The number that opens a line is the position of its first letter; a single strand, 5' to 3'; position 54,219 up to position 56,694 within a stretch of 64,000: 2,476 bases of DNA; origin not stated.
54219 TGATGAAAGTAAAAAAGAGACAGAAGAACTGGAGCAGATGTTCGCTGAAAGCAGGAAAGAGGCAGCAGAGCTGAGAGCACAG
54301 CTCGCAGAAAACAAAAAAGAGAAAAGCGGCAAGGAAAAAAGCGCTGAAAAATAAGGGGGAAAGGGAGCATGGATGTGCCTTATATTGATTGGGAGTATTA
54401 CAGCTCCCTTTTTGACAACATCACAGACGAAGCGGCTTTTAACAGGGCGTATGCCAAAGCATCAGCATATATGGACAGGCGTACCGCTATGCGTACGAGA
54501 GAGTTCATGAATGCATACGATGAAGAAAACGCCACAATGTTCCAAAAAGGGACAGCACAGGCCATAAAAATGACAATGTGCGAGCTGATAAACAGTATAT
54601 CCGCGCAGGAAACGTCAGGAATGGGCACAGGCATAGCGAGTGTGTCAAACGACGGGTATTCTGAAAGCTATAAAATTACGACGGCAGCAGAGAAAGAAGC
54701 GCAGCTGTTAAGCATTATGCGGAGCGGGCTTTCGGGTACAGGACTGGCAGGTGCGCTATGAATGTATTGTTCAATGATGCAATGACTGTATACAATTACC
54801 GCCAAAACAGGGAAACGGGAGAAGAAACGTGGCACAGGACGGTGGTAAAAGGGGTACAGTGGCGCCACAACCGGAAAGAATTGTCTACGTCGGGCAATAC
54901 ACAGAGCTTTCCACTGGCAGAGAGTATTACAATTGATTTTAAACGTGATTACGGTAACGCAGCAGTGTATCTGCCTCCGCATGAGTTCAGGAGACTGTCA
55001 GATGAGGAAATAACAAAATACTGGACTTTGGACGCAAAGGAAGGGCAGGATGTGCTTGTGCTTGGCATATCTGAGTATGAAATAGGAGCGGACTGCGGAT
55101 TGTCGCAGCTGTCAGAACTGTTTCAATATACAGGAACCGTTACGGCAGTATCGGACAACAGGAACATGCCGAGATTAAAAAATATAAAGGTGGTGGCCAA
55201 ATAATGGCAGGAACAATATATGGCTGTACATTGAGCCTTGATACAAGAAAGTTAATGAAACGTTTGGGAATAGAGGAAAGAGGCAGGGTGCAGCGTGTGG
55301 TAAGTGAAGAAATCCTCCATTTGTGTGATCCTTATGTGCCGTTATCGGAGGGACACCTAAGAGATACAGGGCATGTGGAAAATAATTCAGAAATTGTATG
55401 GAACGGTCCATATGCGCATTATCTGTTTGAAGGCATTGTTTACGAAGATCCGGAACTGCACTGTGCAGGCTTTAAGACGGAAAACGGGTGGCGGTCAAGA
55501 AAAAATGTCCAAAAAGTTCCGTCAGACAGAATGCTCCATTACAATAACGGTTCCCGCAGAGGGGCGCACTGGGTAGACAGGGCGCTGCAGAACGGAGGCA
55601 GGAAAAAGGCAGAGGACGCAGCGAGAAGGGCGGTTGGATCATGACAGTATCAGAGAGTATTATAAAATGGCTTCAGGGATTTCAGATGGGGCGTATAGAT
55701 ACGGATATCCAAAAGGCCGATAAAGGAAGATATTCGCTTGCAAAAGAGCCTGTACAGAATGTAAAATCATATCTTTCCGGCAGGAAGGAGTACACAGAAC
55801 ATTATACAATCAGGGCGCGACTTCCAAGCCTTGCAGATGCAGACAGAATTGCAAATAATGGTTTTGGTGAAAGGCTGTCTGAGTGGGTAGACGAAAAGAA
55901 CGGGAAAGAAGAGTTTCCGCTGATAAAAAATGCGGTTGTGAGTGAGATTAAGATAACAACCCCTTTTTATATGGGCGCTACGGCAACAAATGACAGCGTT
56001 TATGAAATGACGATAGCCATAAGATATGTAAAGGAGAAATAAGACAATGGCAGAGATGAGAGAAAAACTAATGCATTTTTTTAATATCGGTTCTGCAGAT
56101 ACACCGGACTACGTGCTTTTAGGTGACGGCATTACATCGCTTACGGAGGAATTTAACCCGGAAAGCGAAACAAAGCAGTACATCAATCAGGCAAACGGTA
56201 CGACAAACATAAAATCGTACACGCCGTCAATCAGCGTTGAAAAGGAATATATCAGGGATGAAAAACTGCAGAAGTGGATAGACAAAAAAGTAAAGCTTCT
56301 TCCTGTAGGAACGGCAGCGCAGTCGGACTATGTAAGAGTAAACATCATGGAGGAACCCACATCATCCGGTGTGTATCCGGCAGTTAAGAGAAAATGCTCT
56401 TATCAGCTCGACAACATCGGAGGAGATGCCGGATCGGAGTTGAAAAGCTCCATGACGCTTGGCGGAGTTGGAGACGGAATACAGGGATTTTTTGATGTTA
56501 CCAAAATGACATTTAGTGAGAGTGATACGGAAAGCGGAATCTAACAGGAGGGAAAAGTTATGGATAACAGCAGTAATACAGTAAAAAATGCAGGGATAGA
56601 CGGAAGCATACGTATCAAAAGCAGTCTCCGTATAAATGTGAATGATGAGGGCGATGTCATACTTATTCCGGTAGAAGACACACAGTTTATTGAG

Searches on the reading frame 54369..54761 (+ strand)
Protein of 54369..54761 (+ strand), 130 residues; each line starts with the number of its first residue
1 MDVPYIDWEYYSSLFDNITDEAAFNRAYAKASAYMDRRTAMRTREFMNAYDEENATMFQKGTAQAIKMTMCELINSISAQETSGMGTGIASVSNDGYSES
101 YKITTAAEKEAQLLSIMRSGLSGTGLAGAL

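Call 7: search_protein_families(library=phrogs, proteins=[window:54369-54761:+], max_evalue=0.01)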
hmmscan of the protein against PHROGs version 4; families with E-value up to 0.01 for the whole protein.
window:54369-54761:+ (130 aa): 1 family
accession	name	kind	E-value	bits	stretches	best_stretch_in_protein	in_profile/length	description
phrog_541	-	connector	4.8e-16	59.9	1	4-127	2-122/129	head-tail adaptor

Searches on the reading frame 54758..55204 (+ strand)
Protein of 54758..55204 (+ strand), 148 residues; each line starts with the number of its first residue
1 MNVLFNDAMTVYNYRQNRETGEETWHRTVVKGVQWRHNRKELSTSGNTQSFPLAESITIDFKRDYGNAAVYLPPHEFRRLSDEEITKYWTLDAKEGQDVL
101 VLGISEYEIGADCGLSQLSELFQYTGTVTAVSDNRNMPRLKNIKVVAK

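Call 7: search_protein_families(library=phrogs, proteins=[window:54758-55204:+], max_evalue=0.01)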
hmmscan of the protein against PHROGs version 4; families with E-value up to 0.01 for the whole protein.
window:54758-55204:+ (148 aa): 1 family
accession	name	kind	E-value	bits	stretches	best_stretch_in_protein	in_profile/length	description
phrog_3366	-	unknown function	5.8e-27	95.6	1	3-148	1-137/137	-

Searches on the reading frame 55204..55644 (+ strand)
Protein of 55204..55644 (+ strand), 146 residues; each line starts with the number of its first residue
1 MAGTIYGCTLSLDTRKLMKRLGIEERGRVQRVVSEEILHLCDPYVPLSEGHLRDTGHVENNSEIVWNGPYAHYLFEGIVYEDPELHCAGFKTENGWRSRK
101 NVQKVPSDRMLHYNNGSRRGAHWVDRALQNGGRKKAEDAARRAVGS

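Call 7: search_protein_families(library=phrogs, proteins=[window:55204-55644:+], max_evalue=0.01)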
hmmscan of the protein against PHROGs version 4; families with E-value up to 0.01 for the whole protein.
window:55204-55644:+ (146 aa): 1 family
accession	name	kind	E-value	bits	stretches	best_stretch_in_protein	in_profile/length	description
phrog_556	-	head and packaging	6.9e-21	76.2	1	12-145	51-158/295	minor head protein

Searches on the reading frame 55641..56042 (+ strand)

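Call 4: search_protein_families(library=pfam, proteins=[window:55641-56042:+], max_evalue=0.1)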
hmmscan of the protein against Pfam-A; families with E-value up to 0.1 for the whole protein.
window:55641-56042:+ (133 aa): 1 family
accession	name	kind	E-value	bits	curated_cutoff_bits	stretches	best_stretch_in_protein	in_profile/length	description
PF12691.13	Phage_tail_terminator_6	-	0.033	14.8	23.8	0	69-129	55-116/118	Bacteriophage tail terminator protein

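Call 7: search_protein_families(library=phrogs, proteins=[window:55641-56042:+], max_evalue=0.01)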
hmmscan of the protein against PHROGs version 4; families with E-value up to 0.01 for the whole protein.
window:55641-56042:+ (133 aa): 1 family
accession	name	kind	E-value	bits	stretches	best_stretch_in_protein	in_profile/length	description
phrog_3266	-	connector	1.1e-22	81.4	1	1-133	1-142/142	tail completion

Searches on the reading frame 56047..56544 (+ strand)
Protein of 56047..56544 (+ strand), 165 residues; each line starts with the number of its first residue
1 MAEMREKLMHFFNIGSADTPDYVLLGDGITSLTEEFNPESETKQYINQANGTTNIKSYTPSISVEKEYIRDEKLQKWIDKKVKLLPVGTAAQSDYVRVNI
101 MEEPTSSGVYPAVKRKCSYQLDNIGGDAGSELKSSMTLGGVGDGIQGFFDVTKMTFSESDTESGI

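Call 4: search_protein_families(library=pfam, proteins=[window:56047-56544:+], max_evalue=0.1)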
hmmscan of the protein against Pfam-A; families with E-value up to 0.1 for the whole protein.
window:56047-56544:+ (165 aa): 0 families

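Call 7: search_protein_families(library=phrogs, proteins=[window:56047-56544:+], max_evalue=0.01)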
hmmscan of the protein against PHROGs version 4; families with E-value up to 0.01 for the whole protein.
window:56047-56544:+ (165 aa): 2 families
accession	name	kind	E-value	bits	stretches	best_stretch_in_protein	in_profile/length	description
phrog_3099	-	unknown function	9.6e-49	166.7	1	3-162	8-169/171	-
phrog_820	-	tail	0.00011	22.9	1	18-98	28-106/155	major tail protein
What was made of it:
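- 56047..56544 (+): Major tail tube gene (context). phrog_3099 at 1e-48 and phrog_820 'major tail protein' (call 7).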

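Call 52: find_encoding_contigs(protein=window:56047-56541:+, flank=1500, max_places=10)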
Protein window:56047-56541:+ (165 aa): 12 contigs read that carry it; 5 places shown.
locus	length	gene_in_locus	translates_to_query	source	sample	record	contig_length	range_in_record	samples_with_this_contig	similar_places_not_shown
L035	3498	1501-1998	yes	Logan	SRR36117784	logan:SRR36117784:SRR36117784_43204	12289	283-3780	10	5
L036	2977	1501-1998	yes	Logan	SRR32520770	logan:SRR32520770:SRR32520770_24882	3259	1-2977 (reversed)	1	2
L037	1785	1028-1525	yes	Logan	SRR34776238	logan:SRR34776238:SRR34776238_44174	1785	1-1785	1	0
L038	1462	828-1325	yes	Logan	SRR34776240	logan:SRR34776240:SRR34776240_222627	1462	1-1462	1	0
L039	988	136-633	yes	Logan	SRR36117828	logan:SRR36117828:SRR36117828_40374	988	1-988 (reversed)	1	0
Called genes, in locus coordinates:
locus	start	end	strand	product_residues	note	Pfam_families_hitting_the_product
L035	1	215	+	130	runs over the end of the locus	-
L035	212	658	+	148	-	PF20536:DUF6751 (faint)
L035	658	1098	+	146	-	PF11114:Minor_capsid_2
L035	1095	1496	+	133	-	-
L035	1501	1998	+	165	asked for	-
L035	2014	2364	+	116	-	-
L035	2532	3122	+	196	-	PF06854:Phage_Gp15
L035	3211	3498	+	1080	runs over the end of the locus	-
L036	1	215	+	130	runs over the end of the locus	-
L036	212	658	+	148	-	PF20536:DUF6751 (faint)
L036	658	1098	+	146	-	PF11114:Minor_capsid_2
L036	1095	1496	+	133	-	-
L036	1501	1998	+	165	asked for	-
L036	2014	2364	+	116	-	-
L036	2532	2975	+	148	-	?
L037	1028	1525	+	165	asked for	-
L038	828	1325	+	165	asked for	-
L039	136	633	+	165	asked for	-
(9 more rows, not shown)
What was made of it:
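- Every contig with the window's exact tube protein that reaches the stop carries the 116-aa allele (call 52).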
